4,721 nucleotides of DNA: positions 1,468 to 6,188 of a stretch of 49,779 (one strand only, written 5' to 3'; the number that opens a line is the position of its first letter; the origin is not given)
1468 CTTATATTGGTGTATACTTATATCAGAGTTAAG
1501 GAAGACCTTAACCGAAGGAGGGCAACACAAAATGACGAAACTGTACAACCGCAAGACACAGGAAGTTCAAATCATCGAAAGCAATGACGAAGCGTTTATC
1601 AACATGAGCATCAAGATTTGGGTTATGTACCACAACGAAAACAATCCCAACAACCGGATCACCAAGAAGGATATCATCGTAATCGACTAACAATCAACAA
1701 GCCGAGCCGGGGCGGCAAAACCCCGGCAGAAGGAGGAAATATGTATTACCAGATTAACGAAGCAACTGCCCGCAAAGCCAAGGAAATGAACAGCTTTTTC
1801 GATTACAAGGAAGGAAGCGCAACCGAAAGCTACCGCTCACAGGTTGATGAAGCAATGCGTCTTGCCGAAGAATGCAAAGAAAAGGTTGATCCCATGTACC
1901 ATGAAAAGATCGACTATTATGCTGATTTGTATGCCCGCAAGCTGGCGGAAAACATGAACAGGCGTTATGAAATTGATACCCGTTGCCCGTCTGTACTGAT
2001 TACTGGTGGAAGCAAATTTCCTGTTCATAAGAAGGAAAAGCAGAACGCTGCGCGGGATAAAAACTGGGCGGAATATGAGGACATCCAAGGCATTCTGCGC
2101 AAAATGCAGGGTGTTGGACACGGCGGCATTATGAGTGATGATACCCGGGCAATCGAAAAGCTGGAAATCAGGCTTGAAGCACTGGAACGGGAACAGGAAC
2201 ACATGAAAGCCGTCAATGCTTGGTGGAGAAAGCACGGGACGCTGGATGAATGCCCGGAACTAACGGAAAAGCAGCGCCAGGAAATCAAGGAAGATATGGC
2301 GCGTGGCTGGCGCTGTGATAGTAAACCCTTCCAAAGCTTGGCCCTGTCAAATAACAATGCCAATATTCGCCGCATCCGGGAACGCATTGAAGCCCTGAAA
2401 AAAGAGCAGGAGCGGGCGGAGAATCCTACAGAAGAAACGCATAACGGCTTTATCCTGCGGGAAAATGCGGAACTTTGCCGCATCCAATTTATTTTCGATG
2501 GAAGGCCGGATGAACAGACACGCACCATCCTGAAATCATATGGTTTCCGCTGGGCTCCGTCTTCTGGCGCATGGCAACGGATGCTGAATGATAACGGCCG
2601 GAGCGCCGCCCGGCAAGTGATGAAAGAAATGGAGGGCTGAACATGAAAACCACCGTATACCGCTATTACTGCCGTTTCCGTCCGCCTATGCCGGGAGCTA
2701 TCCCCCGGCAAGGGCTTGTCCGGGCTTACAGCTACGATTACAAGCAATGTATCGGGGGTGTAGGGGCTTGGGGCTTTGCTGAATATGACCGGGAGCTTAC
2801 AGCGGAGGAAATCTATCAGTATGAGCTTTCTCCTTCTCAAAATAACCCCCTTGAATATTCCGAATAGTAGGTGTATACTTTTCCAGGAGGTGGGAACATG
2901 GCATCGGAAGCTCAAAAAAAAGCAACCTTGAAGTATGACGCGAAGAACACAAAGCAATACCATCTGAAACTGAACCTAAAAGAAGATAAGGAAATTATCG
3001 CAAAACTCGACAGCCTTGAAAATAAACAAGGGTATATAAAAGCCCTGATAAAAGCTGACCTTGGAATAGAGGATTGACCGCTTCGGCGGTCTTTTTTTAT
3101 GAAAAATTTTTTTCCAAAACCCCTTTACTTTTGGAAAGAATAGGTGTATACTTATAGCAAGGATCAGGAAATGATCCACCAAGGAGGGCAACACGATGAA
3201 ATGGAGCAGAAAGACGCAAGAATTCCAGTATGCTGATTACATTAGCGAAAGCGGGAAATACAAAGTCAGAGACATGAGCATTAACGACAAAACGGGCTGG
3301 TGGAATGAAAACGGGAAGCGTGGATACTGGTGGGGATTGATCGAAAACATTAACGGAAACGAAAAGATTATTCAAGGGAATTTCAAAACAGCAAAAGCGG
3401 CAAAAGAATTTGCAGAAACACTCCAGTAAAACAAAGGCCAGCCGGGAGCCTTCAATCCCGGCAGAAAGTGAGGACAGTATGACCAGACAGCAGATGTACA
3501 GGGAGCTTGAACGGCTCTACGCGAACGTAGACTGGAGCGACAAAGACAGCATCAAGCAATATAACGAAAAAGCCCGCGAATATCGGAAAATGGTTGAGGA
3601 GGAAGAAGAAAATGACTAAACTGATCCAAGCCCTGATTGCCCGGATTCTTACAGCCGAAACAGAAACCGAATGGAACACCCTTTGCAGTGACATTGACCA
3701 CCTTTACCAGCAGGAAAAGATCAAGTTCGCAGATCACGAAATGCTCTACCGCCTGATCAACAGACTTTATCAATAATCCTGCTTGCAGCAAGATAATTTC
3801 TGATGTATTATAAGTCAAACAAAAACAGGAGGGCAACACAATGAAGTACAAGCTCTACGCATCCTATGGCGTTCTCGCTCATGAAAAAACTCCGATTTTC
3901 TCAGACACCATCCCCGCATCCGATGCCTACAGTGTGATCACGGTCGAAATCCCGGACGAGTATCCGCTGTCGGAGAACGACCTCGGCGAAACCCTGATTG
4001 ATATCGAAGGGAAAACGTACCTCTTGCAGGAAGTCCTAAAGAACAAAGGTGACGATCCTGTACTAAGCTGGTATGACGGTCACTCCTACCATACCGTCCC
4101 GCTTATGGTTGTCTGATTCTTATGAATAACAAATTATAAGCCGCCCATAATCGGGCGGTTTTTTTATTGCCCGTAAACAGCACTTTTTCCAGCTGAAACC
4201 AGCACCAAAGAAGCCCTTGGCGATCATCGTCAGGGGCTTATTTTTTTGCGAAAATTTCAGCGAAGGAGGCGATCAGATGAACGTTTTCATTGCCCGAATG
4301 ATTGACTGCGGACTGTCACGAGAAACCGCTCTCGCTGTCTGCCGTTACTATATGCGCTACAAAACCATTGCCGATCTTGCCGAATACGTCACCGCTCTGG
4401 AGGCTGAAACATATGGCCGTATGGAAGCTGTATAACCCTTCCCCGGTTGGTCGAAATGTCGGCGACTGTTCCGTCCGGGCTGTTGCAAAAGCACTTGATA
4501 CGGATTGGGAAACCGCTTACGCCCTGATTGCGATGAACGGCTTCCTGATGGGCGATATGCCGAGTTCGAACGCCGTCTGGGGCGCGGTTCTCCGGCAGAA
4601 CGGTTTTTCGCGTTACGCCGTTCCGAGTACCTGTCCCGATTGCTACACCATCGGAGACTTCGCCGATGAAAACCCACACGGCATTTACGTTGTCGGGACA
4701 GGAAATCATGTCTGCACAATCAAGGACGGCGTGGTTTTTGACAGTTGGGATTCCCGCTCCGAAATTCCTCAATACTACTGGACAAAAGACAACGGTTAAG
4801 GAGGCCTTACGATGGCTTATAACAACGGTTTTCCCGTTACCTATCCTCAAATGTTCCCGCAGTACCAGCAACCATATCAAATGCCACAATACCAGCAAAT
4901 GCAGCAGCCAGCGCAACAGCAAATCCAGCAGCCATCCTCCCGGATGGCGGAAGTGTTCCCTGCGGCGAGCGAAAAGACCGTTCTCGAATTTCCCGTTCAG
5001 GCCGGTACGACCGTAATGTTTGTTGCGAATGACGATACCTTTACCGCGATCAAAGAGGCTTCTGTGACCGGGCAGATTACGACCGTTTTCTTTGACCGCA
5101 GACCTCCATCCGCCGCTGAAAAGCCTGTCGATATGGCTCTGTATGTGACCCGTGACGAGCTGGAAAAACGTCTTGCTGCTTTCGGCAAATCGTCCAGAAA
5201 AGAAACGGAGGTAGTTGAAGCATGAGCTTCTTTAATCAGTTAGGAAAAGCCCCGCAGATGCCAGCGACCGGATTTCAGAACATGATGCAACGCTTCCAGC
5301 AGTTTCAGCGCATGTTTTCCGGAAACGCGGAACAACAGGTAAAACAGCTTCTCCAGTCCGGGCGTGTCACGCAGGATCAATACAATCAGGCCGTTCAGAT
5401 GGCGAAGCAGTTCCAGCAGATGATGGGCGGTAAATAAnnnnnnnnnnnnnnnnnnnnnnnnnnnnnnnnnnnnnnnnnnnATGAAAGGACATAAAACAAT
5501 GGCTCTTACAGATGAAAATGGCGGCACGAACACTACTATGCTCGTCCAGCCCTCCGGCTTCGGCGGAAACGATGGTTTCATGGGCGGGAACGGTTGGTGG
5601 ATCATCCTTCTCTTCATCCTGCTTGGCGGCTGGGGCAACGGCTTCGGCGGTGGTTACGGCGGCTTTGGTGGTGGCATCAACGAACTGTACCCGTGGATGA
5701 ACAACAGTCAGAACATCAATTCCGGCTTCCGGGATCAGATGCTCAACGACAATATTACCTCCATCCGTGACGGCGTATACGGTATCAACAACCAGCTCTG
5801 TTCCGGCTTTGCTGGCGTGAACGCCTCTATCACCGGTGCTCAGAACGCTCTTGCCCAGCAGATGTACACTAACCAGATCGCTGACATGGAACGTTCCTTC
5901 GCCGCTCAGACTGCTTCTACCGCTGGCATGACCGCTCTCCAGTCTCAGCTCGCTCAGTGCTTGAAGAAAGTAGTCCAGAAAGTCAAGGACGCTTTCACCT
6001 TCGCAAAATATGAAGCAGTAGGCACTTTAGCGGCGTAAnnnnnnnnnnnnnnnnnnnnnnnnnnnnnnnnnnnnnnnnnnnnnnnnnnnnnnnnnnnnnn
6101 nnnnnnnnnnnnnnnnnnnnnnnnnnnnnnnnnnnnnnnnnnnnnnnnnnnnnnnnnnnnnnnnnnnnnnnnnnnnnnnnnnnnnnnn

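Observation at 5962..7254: Group I intron with a GIY-YIG homing endonuclease splits a Gly/Cys-rich membrane protein gene in the accessory region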

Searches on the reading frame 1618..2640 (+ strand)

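Call 51: search_protein_families(library=phrogs, proteins=[window:1618-2640:+], max_evalue=0.00001)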
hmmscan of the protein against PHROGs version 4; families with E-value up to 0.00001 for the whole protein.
window:1618-2640:+ (340 aa): 2 families
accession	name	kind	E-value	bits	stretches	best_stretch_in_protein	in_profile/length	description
phrog_19458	-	DNA, RNA and nucleotide metabolism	2.9e-109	366.4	1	42-336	3-298/306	primase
phrog_6744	-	unknown function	5.5e-33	115.5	1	161-335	173-349/355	-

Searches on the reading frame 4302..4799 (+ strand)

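Call 18: search_protein_families(library=phrogs, proteins=[window:4302-4799:+], max_evalue=0.01)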
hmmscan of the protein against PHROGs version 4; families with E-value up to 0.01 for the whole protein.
window:4302-4799:+ (165 aa): 2 families
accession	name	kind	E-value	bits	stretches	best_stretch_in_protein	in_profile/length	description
phrog_3754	-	unknown function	4.2e-28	99.4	1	38-162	5-143/145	-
phrog_15863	-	unknown function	5e-07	30.3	1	42-153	4-111/312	-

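Call 68: search_protein_families(library=pfam, proteins=[window:4302-4799:+], max_evalue=0.1)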
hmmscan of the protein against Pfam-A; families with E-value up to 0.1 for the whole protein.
window:4302-4799:+ (165 aa): 1 family
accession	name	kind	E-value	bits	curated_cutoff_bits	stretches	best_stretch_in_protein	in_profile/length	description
PF13542.12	HTH_Tnp_ISL3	-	0.055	13.4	27.4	0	52-73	23-44/51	Helix-turn-helix domain of transposase family ISL3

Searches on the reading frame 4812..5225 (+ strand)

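Call 18: search_protein_families(library=phrogs, proteins=[window:4812-5225:+], max_evalue=0.01)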
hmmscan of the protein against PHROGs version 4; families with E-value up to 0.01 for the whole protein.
window:4812-5225:+ (137 aa): 1 family
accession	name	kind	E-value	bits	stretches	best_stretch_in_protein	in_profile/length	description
phrog_21718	-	unknown function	0.00015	22.7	1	11-122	19-135/159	-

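Call 68: search_protein_families(library=pfam, proteins=[window:4812-5225:+], max_evalue=0.1)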
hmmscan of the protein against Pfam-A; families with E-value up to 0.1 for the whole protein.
window:4812-5225:+ (137 aa): 0 families

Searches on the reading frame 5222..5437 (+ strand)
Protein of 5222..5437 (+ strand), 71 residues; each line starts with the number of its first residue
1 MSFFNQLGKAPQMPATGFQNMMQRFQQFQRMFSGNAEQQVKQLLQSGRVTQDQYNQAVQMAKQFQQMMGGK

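Call 18: search_protein_families(library=phrogs, proteins=[window:5222-5437:+], max_evalue=0.01)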
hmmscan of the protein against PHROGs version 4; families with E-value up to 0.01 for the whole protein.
window:5222-5437:+ (71 aa): 2 families
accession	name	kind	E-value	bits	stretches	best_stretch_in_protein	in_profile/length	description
phrog_22984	-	unknown function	1.4e-14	55.3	1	9-70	11-67/74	-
phrog_21378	-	unknown function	0.0068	17.3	1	25-67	7-48/68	-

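Call 68: search_protein_families(library=pfam, proteins=[window:5222-5437:+], max_evalue=0.1)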
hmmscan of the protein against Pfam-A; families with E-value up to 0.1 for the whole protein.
window:5222-5437:+ (71 aa): 4 families
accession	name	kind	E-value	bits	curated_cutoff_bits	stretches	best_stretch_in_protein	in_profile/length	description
PF06791.18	TMP_2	-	3.2e-06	27.4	30.2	1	6-69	106-168/208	Prophage tail length tape measure protein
PF09693.15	Phage_XkdX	-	0.036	14.6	23.5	1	39-69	3-37/40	Phage uncharacterised protein (Phage_XkdX)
PF03786.19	UxuA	-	0.065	12.5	23.7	1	11-67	209-265/352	D-mannonate dehydratase (UxuA)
PF11269.13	DUF3069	-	0.079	13.7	25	1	12-68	32-87/119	Protein of unknown function (DUF3069)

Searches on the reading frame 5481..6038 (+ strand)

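Call 6: search_protein_families(library=pfam, proteins=[window:5481-6038:+], max_evalue=1)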
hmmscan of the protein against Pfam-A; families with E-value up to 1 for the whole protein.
window:5481-6038:+ (185 aa): 1 family
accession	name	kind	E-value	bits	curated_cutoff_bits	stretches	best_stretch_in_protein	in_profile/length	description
PF13529.12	Peptidase_C39_2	-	0.095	13.7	24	1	120-183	33-96/143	Peptidase_C39 like family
